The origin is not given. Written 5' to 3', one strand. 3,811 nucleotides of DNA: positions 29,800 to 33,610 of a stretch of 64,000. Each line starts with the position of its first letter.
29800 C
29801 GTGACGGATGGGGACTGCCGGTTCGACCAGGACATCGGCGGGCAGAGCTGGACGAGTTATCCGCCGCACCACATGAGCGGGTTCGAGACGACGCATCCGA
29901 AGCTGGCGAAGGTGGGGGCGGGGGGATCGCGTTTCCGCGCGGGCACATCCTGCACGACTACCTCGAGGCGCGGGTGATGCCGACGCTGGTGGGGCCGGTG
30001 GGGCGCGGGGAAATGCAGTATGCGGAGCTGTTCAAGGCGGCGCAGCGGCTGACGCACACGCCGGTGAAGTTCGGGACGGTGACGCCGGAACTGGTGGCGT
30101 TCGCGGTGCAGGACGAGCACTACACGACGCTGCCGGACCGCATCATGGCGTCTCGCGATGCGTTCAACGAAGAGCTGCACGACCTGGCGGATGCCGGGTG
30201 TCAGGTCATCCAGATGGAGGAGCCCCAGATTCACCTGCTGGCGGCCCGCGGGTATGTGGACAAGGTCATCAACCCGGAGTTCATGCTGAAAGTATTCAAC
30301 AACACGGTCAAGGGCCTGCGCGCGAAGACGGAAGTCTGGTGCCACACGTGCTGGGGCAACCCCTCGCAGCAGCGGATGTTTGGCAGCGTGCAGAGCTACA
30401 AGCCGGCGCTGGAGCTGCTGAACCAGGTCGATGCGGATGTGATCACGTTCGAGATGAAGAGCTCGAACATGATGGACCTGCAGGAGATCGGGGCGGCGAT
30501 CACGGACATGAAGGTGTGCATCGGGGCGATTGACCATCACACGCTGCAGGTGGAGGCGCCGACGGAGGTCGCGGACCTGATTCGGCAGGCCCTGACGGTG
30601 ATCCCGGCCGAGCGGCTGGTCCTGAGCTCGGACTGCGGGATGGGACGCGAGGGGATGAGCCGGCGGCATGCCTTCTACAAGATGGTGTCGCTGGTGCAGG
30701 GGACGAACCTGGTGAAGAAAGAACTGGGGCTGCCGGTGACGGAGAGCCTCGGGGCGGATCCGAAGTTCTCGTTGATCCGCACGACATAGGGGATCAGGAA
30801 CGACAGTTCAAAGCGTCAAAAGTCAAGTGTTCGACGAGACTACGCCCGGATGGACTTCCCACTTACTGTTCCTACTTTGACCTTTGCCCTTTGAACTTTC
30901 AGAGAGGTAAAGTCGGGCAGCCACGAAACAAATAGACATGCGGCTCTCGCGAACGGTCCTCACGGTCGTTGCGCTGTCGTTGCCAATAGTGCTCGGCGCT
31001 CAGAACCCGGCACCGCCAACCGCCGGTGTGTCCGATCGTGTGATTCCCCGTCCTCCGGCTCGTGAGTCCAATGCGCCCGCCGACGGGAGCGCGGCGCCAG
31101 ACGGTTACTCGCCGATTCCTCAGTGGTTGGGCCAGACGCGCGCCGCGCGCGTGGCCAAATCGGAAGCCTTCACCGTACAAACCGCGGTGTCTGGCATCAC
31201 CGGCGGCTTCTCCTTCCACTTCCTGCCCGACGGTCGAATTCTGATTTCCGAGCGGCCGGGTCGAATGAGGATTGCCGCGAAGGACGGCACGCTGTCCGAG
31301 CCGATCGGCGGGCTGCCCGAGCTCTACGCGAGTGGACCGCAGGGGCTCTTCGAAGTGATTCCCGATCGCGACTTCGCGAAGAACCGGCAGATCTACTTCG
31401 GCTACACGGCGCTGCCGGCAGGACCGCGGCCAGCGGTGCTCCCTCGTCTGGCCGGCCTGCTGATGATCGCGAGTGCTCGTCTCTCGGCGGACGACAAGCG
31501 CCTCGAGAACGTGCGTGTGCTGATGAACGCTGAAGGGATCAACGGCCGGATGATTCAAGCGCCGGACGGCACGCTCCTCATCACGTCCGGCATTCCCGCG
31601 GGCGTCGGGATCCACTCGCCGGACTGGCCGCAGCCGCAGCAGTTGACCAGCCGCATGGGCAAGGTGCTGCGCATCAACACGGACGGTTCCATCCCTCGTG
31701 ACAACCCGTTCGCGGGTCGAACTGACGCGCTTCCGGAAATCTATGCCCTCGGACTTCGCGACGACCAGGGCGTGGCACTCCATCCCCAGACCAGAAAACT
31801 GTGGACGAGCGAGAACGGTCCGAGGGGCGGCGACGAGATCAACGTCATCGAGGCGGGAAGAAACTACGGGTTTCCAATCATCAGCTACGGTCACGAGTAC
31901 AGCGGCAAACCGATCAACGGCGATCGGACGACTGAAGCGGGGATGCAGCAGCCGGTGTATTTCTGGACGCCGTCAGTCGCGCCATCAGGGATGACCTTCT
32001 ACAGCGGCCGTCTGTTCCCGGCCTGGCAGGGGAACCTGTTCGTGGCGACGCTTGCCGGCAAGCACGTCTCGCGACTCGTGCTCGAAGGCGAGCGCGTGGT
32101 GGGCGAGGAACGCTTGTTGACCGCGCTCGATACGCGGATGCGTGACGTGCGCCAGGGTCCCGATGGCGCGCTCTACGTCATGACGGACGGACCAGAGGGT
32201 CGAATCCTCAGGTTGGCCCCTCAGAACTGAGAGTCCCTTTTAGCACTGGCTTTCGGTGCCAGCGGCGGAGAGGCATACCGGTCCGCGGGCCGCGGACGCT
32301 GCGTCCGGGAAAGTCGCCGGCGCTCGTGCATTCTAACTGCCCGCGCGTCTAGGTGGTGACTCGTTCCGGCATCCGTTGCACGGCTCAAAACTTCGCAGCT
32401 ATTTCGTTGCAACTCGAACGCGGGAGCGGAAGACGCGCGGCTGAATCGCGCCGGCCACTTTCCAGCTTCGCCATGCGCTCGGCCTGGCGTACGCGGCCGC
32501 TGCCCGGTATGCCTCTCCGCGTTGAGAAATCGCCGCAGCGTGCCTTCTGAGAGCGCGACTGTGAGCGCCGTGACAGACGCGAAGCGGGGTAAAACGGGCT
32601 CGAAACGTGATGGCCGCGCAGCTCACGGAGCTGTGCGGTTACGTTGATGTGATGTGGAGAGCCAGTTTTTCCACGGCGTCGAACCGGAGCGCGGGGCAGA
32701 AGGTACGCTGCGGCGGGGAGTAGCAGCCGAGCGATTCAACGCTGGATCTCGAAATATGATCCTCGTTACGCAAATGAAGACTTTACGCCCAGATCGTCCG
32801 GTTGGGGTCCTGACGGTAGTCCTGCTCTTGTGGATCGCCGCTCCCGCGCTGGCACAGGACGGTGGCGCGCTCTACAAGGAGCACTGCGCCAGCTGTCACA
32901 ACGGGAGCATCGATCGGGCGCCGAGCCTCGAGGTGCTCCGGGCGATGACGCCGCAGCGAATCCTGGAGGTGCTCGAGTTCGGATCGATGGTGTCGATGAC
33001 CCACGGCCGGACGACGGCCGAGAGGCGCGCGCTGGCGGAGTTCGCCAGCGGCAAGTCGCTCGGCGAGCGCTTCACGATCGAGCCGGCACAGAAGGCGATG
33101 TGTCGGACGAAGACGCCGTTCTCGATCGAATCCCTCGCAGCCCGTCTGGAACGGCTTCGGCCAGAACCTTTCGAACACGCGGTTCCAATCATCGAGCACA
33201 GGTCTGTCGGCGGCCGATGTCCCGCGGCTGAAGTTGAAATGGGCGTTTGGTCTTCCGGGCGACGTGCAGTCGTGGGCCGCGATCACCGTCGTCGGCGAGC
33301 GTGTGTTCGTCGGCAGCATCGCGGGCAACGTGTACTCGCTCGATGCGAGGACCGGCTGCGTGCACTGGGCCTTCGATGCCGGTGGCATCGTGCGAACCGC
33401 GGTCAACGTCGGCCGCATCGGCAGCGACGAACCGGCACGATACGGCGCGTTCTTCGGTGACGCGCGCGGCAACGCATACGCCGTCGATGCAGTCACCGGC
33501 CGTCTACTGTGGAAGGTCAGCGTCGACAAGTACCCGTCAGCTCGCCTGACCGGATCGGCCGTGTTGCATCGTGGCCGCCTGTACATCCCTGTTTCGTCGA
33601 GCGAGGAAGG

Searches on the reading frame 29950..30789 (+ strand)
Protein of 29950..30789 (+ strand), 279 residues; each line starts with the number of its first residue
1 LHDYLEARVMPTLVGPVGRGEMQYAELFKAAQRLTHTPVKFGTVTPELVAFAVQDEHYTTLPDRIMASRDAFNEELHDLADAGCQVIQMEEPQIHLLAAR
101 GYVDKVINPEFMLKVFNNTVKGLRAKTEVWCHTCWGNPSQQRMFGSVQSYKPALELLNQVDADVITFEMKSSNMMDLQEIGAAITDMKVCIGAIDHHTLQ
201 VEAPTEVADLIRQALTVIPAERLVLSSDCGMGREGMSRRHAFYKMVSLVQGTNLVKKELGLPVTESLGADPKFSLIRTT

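Call 13: search_protein_families(library=ncbifam, proteins=[window:29950-30789:+], max_evalue=0.001)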
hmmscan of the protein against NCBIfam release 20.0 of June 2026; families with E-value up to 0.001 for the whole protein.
window:29950-30789:+ (279 aa): 7 families
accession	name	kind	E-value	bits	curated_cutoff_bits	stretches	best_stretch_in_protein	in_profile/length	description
NF006589.0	PRK09121.1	equivalog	5.9e-29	101.2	392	1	9-259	97-340/342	methionine synthase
NF003317.0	PRK04326.1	equivalog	2.6e-28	99.2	406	1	11-260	101-327/340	methionine synthase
TIGR01371.1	met_syn_B12ind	equivalog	1.1e-19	71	929.95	1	11-248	520-747/754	5-methyltetrahydropteroyltriglutamate--homocysteine S-methyltransferase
NF003556.0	PRK05222.1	equivalog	4.4e-19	68.9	541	1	11-249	514-741/750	5-methyltetrahydropteroyltriglutamate--homocysteine S-methyltransferase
NF002119.0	PRK00957.1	equivalog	1.6e-10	40.6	258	1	56-254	128-303/306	methionine synthase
NF004875.0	PRK06233.1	equivalog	4.4e-10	38.9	576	1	70-232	172-344/373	vitamin B12 independent methionine synthase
NF005085.0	PRK06520.1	subfamily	1.7e-06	27.4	313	1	58-232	158-340/368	5-methyltetrahydropteroyltriglutamate--homocysteine S-methyltransferase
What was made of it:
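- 29609..30789 (+): MetE-like (Meth_synt_2/URO-D clan) protein. It is conserved downstream of the ADH and belongs to the VOC-P2-ADH module. It is frameshifted near 29935. NCBIfam methionine-synthase models score well below cut-off (call 13).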

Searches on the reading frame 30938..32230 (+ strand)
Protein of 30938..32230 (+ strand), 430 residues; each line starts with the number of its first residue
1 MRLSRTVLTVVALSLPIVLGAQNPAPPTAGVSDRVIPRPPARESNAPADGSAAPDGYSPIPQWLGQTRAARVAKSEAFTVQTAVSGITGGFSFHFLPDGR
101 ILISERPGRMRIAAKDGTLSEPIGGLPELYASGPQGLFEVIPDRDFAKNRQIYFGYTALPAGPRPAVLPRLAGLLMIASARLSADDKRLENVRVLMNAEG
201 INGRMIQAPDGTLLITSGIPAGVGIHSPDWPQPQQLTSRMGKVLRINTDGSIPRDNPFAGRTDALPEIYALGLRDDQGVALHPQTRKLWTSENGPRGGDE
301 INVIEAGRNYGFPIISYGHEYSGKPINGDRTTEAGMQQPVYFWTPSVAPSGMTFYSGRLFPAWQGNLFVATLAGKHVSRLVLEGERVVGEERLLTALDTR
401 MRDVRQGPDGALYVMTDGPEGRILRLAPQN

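Call 13: search_protein_families(library=ncbifam, proteins=[window:30938-32230:+], max_evalue=0.001)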
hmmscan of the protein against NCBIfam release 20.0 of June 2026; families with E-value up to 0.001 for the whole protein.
window:30938-32230:+ (430 aa): 2 families
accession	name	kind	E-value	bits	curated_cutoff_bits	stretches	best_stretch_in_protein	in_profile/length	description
TIGR03606.1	non_repeat_PQQ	subfamily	2.5e-27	95.8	434.55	2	70-315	12-270/454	glucose/sorbosone family PQQ-dependent dehydrogenase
TIGR02604.1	Piru_Ver_Nterm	subfamily_domain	9.8e-09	35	122.2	1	347-415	263-337/367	PVC-type heme-binding CxxCH protein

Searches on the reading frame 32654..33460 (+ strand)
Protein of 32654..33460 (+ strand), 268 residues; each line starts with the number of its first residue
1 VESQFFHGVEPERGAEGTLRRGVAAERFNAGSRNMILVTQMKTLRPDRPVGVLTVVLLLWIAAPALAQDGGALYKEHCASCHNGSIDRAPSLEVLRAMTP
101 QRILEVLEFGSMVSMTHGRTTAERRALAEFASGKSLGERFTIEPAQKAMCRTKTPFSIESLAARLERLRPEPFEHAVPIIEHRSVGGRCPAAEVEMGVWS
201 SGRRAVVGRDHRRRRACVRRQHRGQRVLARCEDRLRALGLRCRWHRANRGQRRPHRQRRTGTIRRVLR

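Call 61: search_protein_families(library=pfam, proteins=[window:32654-33460:+], max_evalue=0.001)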
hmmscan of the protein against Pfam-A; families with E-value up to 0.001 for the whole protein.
window:32654-33460:+ (268 aa): 1 family
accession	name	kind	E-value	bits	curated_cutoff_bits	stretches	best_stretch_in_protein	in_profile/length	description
PF13442.11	Cytochrome_CBB3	-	2.5e-07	31.4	27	1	66-130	2-67/68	Cytochrome C oxidase, cbb3-type, subunit III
